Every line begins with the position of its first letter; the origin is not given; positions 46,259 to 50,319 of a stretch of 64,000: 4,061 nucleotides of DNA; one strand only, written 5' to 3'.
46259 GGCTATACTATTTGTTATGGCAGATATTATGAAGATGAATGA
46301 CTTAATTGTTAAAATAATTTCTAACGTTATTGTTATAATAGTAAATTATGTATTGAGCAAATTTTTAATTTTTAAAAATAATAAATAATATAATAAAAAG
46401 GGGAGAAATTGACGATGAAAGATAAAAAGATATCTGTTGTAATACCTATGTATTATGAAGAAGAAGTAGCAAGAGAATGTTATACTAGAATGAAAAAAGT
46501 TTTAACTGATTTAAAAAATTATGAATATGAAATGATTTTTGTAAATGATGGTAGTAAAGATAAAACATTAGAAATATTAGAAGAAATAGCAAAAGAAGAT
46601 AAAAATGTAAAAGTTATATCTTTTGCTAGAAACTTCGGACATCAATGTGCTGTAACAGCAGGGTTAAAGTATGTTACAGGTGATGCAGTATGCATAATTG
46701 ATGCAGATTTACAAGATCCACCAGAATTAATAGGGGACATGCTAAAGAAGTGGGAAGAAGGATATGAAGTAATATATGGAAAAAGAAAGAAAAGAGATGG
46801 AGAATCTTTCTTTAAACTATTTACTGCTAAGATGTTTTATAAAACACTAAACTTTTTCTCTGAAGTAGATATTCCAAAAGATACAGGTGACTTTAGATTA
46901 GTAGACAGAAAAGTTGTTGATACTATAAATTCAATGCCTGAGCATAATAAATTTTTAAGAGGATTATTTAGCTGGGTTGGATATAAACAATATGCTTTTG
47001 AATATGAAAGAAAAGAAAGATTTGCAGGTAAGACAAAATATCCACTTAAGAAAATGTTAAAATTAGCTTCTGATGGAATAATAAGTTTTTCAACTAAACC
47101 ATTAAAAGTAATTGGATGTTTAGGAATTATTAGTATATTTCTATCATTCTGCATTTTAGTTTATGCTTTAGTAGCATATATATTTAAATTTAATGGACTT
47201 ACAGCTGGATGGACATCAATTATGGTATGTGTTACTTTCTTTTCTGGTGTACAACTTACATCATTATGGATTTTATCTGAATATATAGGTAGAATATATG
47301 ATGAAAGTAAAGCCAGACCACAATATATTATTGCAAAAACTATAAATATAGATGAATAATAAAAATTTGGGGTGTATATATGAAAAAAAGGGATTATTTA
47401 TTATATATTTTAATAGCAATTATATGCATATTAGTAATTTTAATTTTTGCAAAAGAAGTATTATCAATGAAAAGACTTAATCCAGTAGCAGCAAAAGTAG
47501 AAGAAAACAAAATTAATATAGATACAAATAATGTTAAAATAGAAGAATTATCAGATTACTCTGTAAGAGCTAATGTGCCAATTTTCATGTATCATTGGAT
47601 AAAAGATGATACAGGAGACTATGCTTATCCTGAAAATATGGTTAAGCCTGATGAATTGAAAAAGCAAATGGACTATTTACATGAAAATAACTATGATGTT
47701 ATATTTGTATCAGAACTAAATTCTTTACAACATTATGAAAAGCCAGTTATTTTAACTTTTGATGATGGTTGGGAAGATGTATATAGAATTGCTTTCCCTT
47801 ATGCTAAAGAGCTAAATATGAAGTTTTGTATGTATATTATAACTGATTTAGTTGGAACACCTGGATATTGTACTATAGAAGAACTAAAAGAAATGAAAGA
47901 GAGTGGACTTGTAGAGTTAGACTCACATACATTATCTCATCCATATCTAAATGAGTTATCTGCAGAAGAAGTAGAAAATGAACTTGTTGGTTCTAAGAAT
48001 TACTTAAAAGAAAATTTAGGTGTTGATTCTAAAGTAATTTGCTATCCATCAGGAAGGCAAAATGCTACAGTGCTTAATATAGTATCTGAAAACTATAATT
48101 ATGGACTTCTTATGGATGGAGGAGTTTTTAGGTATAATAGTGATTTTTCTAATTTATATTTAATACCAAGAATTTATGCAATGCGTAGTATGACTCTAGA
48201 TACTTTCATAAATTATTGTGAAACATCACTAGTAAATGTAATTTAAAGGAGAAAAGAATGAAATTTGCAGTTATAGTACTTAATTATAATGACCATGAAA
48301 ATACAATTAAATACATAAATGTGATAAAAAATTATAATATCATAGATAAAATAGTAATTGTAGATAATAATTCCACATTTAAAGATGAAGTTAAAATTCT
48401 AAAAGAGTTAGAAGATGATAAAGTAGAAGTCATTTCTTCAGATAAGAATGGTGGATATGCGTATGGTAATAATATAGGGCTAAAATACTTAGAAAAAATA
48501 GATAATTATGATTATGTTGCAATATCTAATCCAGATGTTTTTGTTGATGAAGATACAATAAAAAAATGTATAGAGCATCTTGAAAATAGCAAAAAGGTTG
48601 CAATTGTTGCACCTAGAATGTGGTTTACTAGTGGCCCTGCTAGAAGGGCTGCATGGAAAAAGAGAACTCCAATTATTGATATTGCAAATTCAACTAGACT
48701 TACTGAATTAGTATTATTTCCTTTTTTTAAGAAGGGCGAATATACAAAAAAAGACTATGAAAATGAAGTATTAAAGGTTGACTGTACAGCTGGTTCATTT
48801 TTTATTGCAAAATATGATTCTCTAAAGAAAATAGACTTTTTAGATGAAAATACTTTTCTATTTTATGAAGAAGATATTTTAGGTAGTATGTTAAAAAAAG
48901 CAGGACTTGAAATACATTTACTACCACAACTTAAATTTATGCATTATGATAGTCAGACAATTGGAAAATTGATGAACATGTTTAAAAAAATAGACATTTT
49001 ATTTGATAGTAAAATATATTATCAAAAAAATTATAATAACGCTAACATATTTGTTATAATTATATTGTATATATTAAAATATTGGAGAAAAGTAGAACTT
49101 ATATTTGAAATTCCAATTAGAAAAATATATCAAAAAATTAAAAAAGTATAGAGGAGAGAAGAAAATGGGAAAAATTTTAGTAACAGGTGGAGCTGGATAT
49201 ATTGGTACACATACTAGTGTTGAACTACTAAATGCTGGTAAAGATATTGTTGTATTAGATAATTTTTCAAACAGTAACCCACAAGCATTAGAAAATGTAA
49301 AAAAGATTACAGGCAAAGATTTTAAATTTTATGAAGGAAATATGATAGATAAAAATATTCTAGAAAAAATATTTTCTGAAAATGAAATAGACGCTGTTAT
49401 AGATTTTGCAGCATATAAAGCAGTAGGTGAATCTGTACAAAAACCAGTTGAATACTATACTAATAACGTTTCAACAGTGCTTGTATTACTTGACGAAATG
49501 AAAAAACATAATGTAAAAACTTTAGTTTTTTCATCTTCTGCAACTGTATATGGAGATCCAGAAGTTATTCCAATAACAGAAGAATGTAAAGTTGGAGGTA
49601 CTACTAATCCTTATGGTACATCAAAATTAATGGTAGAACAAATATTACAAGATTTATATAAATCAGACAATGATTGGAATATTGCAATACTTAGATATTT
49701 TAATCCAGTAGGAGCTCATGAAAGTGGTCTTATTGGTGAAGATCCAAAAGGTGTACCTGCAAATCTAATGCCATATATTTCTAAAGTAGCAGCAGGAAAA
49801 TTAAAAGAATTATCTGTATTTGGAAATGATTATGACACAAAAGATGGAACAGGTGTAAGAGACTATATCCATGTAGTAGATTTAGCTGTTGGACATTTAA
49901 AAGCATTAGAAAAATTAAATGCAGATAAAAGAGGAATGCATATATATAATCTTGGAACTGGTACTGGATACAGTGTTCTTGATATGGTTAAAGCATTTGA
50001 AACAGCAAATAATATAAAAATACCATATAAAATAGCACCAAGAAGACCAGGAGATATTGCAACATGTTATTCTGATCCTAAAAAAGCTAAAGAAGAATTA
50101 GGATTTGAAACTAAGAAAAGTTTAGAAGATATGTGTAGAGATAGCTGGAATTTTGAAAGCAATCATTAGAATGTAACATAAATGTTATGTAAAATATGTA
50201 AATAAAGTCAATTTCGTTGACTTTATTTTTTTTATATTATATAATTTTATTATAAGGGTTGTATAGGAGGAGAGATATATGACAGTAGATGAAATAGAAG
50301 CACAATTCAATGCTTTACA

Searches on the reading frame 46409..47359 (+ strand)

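Call 60: search_protein_families(library=pfam, proteins=[window:46409-47359:+], max_evalue=0.001)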
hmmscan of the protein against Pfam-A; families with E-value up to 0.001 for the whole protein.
window:46409-47359:+ (316 aa): 3 families
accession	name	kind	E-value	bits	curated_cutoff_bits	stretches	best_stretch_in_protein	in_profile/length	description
PF00535.33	Glycos_transf_2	-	3.2e-36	125.2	23.3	1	9-172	1-166/168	Glycosyl transferase family 2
PF10111.15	Glyco_tranf_2_2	-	9.8e-07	29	27.3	1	9-106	1-97/276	Glycosyltransferase like family 2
PF13641.12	Glyco_tranf_2_3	-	1.9e-05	25.2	27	1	8-124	3-121/230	Glycosyltransferase like family 2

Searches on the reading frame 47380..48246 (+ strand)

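Call 60: search_protein_families(library=pfam, proteins=[window:47380-48246:+], max_evalue=0.001)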
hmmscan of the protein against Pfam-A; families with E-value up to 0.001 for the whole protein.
window:47380-48246:+ (288 aa): 2 families
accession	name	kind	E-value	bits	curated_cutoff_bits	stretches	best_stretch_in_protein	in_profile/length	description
PF01522.26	Polysacc_deac_1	-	6e-26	91.3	23.1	1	120-237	6-118/124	Polysaccharide deacetylase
PF03065.20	Glyco_hydro_57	-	3e-06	27.2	21.2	1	165-238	90-164/291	Glycosyl hydrolase family 57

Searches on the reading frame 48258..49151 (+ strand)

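Call 60: search_protein_families(library=pfam, proteins=[window:48258-49151:+], max_evalue=0.001)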
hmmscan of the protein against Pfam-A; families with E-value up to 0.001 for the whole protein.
window:48258-49151:+ (297 aa): 2 families
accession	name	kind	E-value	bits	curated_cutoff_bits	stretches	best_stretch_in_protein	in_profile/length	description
PF00535.33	Glycos_transf_2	-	3.1e-13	50.4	23.3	1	5-134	2-130/168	Glycosyl transferase family 2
PF13641.12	Glyco_tranf_2_3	-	7.8e-05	23.2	27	1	3-238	3-220/230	Glycosyltransferase like family 2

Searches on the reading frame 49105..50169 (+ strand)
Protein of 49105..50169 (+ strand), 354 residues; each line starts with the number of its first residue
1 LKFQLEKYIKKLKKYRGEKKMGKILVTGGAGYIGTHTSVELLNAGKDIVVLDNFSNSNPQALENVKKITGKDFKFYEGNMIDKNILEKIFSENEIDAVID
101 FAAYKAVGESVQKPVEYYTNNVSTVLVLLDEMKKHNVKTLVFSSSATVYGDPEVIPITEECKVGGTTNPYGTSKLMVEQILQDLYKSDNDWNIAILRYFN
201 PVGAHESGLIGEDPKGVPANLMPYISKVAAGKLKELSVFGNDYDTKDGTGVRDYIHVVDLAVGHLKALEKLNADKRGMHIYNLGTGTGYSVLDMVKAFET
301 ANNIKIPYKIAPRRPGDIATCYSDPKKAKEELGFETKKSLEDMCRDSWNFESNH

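Call 16: search_protein_families(library=pfam, proteins=[window:49105-50169:+], max_evalue=0.0001)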
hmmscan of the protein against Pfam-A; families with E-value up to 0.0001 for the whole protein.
window:49105-50169:+ (354 aa): 7 families
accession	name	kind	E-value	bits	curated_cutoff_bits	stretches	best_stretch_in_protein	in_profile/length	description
PF16363.11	GDP_Man_Dehyd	-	8.5e-59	200.1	27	1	25-346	1-331/332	GDP-mannose 4,6 dehydratase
PF01370.27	Epimerase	-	1.3e-57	195.4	20.9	1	24-284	1-240/240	NAD dependent epimerase/dehydratase family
PF02719.21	Polysacc_synt_2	-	2e-14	53.9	20.2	1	24-205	1-175/293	Polysaccharide biosynthesis protein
PF01073.25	3Beta_HSD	-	1.1e-13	51.3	22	1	25-181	1-157/280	3-beta hydroxysteroid dehydrogenase/isomerase family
PF04321.23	RmlD_sub_bind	-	4.8e-11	42.7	27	1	23-184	2-139/287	RmlD substrate binding domain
PF07993.18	NAD_binding_4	-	2.1e-07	30.8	20.1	1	26-204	1-210/258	Male sterility protein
PF00106.31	adh_short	-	1.3e-05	25.2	26.6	0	24-92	3-70/195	short chain dehydrogenase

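Call 89: search_protein_families(library=ncbifam, proteins=[window:49105-50169:+], max_evalue=1e-20)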
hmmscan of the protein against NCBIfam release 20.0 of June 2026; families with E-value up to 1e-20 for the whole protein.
window:49105-50169:+ (354 aa): 5 families
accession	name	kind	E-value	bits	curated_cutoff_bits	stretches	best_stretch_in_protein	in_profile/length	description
NF007956.0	PRK10675.1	subfamily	2.3e-136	454.4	394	1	23-354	2-332/338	UDP-glucose 4-epimerase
TIGR01179.1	galE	equivalog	1.9e-135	451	262.3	1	23-353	1-327/332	UDP-glucose 4-epimerase GalE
TIGR01181.1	dTDP_gluc_dehyt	equivalog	2.9e-31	108.7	365.1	1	23-346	1-306/321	dTDP-glucose 4,6-dehydratase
TIGR02197.1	heptose_epim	equivalog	1.5e-30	106.5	274.6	1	24-308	1-268/316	ADP-glyceromanno-heptose 6-epimerase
TIGR04180.1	EDH_00030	hypoth_equivalog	5.3e-26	91.4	475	1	24-337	1-295/297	NAD-dependent 4,6-dehydratase LegB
